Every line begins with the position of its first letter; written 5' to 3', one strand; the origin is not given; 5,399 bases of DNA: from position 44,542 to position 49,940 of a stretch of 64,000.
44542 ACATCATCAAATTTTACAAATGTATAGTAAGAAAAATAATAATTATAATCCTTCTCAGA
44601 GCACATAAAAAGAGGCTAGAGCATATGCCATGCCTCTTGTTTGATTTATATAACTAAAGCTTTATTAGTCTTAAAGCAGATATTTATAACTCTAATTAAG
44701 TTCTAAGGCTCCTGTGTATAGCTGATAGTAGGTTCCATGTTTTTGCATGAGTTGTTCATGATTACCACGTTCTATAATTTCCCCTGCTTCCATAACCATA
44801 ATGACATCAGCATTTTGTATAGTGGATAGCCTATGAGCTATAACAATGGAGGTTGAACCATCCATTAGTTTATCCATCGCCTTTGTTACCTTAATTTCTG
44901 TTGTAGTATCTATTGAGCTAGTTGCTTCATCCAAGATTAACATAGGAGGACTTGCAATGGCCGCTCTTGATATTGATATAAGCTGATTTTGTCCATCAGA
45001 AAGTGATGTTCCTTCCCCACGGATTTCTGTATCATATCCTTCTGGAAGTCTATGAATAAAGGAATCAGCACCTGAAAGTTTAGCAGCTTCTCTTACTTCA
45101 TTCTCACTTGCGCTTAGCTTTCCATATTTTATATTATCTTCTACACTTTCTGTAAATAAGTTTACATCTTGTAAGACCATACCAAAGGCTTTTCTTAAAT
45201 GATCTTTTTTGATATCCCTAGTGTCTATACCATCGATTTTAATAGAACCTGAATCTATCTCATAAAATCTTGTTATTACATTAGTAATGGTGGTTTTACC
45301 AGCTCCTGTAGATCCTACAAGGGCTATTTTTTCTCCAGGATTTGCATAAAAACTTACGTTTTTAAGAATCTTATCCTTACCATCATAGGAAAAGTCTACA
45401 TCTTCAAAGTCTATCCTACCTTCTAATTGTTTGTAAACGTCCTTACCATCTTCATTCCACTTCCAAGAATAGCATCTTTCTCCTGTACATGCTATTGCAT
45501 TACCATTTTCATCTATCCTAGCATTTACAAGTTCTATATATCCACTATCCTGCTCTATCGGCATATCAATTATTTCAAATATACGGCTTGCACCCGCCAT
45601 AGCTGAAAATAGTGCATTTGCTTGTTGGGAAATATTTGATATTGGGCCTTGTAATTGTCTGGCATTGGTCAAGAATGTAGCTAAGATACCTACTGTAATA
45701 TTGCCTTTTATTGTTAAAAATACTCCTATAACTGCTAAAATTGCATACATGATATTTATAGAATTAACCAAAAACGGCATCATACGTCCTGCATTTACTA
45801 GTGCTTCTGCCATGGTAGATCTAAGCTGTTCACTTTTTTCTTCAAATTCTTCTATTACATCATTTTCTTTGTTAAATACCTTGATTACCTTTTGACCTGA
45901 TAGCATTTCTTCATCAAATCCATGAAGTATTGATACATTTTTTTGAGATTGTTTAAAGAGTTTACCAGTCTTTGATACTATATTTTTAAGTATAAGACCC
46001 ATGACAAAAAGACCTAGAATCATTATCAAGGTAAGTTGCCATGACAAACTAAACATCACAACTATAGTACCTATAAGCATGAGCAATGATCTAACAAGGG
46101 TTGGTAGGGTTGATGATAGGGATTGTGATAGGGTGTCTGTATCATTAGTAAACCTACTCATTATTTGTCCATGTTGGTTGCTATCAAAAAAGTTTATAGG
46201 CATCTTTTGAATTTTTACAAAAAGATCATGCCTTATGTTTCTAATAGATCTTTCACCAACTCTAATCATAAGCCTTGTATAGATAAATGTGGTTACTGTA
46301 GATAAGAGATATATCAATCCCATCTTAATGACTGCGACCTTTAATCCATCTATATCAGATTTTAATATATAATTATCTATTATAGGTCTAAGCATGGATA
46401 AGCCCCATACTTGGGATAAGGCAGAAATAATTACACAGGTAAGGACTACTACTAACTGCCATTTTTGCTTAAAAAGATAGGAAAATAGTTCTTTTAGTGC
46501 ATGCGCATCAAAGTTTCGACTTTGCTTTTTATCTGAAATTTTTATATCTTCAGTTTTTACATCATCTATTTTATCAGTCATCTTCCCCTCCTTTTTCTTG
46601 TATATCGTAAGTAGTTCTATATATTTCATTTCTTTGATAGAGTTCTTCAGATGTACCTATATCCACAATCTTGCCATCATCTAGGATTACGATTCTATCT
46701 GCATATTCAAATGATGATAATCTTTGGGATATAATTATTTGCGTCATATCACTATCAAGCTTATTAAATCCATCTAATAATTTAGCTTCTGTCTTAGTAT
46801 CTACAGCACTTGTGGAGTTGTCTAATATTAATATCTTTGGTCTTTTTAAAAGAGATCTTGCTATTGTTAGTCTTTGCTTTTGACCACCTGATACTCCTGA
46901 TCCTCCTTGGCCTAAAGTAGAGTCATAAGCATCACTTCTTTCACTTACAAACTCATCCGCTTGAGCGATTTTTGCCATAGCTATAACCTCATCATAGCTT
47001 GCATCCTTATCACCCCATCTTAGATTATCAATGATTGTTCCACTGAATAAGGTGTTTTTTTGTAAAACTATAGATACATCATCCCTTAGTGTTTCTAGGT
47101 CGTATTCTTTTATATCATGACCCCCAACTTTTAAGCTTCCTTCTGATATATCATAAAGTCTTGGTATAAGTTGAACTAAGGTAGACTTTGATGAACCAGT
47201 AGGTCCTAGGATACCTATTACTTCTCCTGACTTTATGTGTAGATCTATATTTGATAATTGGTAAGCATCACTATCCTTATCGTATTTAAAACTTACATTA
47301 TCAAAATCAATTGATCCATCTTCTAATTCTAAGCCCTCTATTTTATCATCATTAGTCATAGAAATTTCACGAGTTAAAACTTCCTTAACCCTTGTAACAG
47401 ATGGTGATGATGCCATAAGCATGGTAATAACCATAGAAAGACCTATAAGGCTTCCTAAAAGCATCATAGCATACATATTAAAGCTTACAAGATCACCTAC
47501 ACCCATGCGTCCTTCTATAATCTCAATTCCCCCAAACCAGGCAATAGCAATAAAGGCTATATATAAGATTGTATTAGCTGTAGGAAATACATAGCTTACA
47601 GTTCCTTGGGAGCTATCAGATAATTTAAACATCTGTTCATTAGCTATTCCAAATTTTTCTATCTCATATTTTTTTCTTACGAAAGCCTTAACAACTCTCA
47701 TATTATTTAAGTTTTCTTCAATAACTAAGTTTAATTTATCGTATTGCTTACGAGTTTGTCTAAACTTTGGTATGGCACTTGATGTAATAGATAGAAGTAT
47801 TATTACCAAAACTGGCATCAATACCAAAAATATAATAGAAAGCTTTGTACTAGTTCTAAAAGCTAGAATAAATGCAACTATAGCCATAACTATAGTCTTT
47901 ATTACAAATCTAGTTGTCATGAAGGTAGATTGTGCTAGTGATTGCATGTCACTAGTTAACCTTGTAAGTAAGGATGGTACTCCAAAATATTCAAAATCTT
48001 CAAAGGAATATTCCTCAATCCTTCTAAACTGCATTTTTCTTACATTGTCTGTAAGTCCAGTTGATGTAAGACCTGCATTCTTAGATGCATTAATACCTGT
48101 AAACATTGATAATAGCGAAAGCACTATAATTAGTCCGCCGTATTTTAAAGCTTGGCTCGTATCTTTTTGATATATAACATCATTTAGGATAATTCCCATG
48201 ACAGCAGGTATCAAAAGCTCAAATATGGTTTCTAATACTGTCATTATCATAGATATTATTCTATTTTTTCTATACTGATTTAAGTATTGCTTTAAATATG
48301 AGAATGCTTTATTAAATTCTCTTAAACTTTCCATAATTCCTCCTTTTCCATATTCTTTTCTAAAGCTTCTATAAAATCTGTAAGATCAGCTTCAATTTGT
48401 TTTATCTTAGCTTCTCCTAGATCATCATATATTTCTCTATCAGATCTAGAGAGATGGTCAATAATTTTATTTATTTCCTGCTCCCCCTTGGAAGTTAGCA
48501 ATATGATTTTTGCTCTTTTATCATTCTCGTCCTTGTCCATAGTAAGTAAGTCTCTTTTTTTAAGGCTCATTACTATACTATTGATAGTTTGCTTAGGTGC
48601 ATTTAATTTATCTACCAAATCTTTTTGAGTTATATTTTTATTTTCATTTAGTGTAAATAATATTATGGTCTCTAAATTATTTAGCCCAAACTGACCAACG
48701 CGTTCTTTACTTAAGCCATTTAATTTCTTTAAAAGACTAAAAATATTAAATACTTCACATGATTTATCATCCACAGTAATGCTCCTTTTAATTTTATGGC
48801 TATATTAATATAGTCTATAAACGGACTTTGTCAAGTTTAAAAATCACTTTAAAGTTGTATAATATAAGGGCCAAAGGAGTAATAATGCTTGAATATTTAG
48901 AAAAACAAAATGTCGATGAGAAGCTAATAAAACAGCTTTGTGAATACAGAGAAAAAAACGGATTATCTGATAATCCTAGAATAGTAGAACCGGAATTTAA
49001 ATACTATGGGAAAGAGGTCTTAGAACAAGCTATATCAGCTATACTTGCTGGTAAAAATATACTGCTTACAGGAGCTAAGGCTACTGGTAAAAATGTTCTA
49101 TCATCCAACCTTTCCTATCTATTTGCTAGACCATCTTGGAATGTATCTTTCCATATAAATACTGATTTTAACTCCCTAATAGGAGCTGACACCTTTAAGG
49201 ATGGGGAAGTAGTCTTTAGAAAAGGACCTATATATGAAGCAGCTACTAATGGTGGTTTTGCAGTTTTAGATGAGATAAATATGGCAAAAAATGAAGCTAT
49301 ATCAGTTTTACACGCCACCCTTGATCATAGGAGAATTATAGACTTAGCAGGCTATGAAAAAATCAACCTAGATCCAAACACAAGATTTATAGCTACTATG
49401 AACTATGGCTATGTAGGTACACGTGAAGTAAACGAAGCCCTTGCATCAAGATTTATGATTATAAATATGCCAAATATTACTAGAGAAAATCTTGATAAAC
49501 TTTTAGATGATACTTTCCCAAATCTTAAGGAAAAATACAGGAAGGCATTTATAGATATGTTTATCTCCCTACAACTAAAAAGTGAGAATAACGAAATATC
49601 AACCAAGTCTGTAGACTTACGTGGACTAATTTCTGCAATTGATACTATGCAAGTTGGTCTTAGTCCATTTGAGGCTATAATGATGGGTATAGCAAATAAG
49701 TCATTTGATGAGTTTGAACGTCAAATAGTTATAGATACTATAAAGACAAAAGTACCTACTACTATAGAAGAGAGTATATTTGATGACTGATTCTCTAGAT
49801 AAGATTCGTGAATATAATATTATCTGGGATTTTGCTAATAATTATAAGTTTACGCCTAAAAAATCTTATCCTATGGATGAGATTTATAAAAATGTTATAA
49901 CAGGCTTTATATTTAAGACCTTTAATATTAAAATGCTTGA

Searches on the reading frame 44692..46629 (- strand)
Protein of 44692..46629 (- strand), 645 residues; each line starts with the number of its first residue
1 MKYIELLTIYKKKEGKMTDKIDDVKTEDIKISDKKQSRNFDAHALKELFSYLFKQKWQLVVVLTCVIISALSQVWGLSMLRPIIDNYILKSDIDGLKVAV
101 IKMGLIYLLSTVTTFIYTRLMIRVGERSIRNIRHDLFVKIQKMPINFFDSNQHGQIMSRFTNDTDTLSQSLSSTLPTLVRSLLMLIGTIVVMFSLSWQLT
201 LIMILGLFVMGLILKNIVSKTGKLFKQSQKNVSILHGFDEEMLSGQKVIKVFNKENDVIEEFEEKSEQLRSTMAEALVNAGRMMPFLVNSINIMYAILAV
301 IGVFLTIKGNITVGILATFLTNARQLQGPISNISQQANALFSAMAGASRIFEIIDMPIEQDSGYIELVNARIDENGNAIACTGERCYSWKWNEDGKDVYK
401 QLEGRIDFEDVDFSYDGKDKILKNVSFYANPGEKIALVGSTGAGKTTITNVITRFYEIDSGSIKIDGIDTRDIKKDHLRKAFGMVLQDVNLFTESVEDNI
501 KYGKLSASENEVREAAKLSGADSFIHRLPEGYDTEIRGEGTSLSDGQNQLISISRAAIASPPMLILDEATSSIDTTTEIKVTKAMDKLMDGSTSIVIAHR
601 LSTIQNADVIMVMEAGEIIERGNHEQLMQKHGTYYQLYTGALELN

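Call 43: search_protein_families(library=pfam, proteins=[window:44692-46629:-], max_evalue=0.00001)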
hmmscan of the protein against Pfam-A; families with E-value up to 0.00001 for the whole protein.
window:44692-46629:- (645 aa): 3 families
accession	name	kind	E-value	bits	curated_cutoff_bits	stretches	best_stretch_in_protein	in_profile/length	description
PF00664.28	ABC_membrane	-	1e-52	180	28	1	60-329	2-273/274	ABC transporter transmembrane region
PF00005.33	ABC_tran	-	3.8e-31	109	25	1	422-571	1-137/137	ABC transporter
PF02463.25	SMC_N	-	5.4e-06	26.4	40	0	230-613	135-211/220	RecF/RecN/SMC N terminal domain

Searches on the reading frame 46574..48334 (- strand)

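Call 43: search_protein_families(library=pfam, proteins=[window:46574-48334:-], max_evalue=0.00001)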
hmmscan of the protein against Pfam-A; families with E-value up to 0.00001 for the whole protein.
window:46574-48334:- (586 aa): 2 families
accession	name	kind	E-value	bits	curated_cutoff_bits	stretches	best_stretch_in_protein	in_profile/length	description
PF00664.28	ABC_membrane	-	1.3e-38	133.7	28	1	26-296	2-274/274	ABC transporter transmembrane region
PF00005.33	ABC_tran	-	1.2e-27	97.6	25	1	360-509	1-137/137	ABC transporter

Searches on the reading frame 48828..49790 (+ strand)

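Call 43: search_protein_families(library=pfam, proteins=[window:48828-49790:+], max_evalue=0.00001)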
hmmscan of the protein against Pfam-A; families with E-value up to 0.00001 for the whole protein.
window:48828-49790:+ (320 aa): 1 family
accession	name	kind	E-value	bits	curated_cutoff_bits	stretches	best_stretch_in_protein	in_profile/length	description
PF07728.20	AAA_5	-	1.3e-21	77.5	22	1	77-209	1-139/139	AAA domain (dynein-related subfamily)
